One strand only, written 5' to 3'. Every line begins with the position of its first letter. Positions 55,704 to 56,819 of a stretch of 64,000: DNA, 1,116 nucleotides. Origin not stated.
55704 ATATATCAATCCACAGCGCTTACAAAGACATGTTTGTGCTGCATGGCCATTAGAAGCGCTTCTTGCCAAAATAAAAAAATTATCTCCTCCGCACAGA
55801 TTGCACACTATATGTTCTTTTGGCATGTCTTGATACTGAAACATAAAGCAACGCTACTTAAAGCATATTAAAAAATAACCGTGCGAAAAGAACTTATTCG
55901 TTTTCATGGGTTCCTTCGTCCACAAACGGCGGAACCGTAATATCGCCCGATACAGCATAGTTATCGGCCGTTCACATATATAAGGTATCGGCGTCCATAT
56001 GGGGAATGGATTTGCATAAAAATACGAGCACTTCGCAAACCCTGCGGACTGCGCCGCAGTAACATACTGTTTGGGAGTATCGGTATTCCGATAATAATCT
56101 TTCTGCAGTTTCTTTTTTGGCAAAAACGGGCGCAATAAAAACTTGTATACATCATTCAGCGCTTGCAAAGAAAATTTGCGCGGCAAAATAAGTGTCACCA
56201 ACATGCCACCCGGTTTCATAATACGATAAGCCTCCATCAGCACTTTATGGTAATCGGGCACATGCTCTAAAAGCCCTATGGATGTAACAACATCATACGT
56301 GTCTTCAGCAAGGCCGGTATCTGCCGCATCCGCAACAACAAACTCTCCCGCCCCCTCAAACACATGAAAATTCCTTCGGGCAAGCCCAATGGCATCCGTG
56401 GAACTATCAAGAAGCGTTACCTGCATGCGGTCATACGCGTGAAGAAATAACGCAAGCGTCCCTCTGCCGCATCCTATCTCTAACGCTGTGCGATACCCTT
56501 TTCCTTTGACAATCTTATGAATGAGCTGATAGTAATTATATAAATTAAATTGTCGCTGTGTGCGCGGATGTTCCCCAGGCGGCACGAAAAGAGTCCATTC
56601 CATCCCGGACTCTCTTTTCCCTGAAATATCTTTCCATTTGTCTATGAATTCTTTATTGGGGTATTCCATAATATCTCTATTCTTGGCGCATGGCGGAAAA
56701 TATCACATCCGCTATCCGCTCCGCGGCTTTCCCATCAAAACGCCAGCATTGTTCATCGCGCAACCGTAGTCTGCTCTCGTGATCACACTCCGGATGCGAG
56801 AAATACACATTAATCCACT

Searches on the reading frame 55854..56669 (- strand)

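Call 60: search_protein_families(library=pfam, proteins=[window:55854-56669:-], max_evalue=0.001)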
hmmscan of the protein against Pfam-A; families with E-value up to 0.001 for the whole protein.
window:55854-56669:- (271 aa): 9 families
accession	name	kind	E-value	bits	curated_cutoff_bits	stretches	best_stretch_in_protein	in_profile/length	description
PF08241.18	Methyltransf_11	-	5.6e-19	69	21.2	1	63-158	1-94/95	Methyltransferase domain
PF13649.12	Methyltransf_25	-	5.3e-18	65.9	27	1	63-155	2-97/97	Methyltransferase domain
PF13489.12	Methyltransf_23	-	1.3e-16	61.2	27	1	60-159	24-116/164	Methyltransferase domain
PF08242.18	Methyltransf_12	-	1.5e-15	58.1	30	1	63-157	1-98/98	Methyltransferase domain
PF13847.12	Methyltransf_31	-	5.1e-14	52.6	27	1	61-158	6-108/145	Methyltransferase domain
PF01209.24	Ubie_methyltran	-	1.6e-12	47.7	20.1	1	49-185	38-176/233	ubiE/COQ5 methyltransferase family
PF05175.20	MTS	-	8.8e-08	32.4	23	1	59-159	32-138/170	Methyltransferase small domain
PF02353.26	CMAS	-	1.6e-05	24.8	27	1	60-160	64-165/273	Mycolic acid cyclopropane synthetase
PF06325.19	PrmA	-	0.00022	21.3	22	1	32-158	143-257/296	Ribosomal protein L11 methyltransferase (PrmA)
